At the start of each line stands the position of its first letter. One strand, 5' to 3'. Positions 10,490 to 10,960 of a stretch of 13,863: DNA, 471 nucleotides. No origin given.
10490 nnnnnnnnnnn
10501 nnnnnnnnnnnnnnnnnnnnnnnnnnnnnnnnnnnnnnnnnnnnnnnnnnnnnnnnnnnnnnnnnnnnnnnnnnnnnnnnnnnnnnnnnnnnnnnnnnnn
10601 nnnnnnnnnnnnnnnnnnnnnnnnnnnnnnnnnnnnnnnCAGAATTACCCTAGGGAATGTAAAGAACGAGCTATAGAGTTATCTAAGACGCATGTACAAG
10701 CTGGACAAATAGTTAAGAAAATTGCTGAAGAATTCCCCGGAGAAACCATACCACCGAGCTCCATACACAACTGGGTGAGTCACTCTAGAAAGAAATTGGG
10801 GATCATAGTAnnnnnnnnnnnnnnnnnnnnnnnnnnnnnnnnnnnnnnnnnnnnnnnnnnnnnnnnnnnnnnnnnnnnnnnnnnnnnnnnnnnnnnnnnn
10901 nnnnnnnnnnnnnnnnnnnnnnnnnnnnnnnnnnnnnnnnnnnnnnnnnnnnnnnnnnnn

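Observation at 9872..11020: Sigma factor fused to two tandem transposase-like HTH modules, with an internal RBS that could also express them separately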

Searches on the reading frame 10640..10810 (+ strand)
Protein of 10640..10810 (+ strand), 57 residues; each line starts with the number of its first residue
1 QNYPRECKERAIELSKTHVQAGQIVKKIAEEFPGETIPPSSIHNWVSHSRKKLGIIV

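Call 32: search_solved_structures(query=A3, max_evalue=10, show_alignments=3)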
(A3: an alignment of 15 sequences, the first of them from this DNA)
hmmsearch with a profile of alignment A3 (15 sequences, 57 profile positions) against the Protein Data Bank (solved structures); distinct sequences matched with E-value up to 10: 25.
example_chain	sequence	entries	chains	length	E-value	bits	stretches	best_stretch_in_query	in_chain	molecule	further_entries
8etq_A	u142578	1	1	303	3.4e-06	30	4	5-28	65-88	k-cTRP5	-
8vd6_A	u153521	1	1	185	0.0016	21.4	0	11-28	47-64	CAP REPEAT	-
8vl3_A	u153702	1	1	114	0.012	18.6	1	5-29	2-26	De novo designed protein F3 parent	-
5yiu_A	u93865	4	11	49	0.014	18.4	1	3-28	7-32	Cell cycle regulatory protein GcrA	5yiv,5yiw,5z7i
4v9i_B1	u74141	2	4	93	0.061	16.3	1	6-28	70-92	50S ribosomal protein L28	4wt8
4v4i_V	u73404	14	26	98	0.066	16.2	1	6-28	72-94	50S ribosomal protein L28 | LSU ribosomal protein L28P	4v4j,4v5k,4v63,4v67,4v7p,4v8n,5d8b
5ot7_W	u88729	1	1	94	0.067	16.2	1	6-28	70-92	50S ribosomal protein L28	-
4v9j_B1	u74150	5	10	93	0.071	16.1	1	6-28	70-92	50S ribosomal protein L28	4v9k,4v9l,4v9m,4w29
6qnq_J8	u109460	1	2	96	0.072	16.1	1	6-28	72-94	50S ribosomal protein L28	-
4v87_AZ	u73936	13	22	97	0.073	16.1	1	6-28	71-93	50S ribosomal protein L28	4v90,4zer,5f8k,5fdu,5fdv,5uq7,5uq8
10px_11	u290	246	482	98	0.074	16.1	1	6-28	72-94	50S ribosomal protein L28 | 50S ribosomal protein L27 | Large ribosomal subunit protein bL28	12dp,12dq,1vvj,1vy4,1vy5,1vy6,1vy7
4x9x_A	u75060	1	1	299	0.078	16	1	11-29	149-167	DegV domain-containing protein MW1315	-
4v83_BX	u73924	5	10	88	0.083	15.9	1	6-28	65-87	50S ribosomal protein L28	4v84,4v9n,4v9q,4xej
4v68_B1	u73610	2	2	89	0.092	15.8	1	6-28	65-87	50S ribosomal protein L28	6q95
7ye1_G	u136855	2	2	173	0.14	15.2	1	3-28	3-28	Cell cycle regulatory protein GcrA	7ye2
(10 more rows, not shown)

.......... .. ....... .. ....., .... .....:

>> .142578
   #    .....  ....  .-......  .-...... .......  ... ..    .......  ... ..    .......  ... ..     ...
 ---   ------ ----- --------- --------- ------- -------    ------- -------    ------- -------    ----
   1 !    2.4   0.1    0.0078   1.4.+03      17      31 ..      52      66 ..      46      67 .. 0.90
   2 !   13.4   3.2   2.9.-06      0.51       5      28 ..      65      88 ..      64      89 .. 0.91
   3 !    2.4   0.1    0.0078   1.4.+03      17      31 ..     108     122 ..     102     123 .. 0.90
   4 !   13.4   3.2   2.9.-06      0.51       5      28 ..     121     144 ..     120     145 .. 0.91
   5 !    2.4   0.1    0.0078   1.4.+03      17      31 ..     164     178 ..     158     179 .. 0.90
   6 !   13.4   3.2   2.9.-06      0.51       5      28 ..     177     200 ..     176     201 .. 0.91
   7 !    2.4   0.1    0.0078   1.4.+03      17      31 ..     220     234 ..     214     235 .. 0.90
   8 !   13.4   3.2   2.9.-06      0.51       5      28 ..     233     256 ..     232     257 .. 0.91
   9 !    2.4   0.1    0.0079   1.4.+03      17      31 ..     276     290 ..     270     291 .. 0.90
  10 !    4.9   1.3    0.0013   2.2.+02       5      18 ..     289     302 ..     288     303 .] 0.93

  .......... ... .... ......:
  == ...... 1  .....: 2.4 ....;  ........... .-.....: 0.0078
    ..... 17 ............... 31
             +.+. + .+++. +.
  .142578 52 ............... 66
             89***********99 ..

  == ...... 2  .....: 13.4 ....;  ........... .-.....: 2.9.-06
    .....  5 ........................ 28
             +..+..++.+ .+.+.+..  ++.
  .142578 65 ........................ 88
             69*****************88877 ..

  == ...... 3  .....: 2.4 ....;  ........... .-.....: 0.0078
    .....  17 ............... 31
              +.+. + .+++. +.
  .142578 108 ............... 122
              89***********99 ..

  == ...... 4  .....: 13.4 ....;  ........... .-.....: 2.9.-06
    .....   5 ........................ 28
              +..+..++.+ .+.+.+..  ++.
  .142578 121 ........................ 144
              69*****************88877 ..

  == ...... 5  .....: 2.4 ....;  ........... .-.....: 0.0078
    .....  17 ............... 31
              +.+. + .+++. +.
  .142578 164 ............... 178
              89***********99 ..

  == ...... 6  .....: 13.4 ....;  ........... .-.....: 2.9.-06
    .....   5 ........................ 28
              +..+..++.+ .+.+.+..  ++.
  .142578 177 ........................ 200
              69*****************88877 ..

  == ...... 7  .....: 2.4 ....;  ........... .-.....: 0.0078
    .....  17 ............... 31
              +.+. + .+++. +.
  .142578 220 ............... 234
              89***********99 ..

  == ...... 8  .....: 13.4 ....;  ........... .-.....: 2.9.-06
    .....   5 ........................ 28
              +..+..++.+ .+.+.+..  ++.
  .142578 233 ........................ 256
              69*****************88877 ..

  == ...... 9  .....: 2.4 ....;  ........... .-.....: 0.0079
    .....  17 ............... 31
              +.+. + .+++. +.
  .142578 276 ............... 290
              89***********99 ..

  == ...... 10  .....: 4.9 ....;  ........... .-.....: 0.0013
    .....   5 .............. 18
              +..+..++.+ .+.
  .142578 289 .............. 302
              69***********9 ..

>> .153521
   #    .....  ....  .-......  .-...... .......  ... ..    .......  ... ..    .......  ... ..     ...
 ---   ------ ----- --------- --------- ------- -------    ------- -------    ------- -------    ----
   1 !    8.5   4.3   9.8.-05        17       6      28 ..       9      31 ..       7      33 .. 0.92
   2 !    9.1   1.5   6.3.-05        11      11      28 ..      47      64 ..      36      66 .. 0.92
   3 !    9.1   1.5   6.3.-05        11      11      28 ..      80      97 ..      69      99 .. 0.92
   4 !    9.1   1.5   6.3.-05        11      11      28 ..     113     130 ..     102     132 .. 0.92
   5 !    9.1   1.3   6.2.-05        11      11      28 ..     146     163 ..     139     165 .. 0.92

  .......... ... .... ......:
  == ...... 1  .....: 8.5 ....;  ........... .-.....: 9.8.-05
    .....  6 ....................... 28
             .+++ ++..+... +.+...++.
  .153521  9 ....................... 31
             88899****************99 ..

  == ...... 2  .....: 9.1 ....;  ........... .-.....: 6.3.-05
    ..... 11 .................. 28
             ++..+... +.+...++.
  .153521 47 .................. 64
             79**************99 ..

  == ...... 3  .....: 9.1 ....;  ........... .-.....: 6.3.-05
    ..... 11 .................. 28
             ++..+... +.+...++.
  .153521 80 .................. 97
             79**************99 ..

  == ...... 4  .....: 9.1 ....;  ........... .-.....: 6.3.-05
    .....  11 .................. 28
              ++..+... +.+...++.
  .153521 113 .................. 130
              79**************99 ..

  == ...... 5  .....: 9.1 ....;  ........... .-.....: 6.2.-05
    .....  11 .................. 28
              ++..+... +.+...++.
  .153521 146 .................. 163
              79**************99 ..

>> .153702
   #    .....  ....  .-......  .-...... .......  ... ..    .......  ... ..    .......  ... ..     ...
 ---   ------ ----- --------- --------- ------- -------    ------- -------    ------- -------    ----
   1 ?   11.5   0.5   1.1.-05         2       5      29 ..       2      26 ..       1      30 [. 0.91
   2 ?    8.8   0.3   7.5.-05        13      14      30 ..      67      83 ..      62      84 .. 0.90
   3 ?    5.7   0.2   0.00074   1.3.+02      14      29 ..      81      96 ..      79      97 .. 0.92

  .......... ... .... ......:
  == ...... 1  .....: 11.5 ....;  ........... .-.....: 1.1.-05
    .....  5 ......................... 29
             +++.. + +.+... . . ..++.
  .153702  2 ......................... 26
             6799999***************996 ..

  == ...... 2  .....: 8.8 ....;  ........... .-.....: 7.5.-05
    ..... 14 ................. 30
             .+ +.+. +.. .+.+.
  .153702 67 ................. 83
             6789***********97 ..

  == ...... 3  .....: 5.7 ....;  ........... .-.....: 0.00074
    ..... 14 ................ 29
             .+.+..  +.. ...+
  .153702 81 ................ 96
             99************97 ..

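Call 33: search_protein_families(library=pfam, alignment_id=A3, max_evalue=1)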
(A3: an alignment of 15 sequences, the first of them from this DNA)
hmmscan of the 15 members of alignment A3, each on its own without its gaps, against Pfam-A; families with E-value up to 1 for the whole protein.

A. member 1, seq(57 aa): 1 family
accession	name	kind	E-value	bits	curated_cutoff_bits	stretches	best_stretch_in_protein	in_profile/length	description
PF01527.26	HTH_Tnp_1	-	0.036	14.7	24.1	1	3-52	7-50/75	Transposase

B. families by the number of members that match (of 15 scanned): 20 families
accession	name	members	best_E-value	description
PF07750.17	GcrA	5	0.00015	GcrA cell cycle regulator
PF13565.12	HTH_32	4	0.00086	Homeodomain-like domain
PF13936.12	HTH_38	3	0.00032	Helix-turn-helix domain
PF02796.21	HTH_7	3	0.0018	Helix-turn-helix domain of resolvase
PF13384.12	HTH_23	3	0.006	Homeodomain-like domain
PF20075.5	DUF6471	2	0.00013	Domain of unknown function (DUF6471)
PF16087.11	DUF4817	2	0.0069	Helix-turn-helix domain (DUF4817)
PF24625.1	DUF7626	2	0.007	Domain of unknown function (DUF7626)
PF08281.18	Sigma70_r4_2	2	0.012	Sigma-70, region 4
PF07508.19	Recombinase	2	0.023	Recombinase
PF01527.26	HTH_Tnp_1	2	0.036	Transposase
PF14420.11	Clr5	2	0.088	Clr5 domain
PF13518.12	HTH_28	1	0.033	Helix-turn-helix domain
PF09821.14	AAA_assoc_C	1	0.054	C-terminal AAA-associated domain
PF01371.25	Trp_repressor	1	0.096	Trp repressor protein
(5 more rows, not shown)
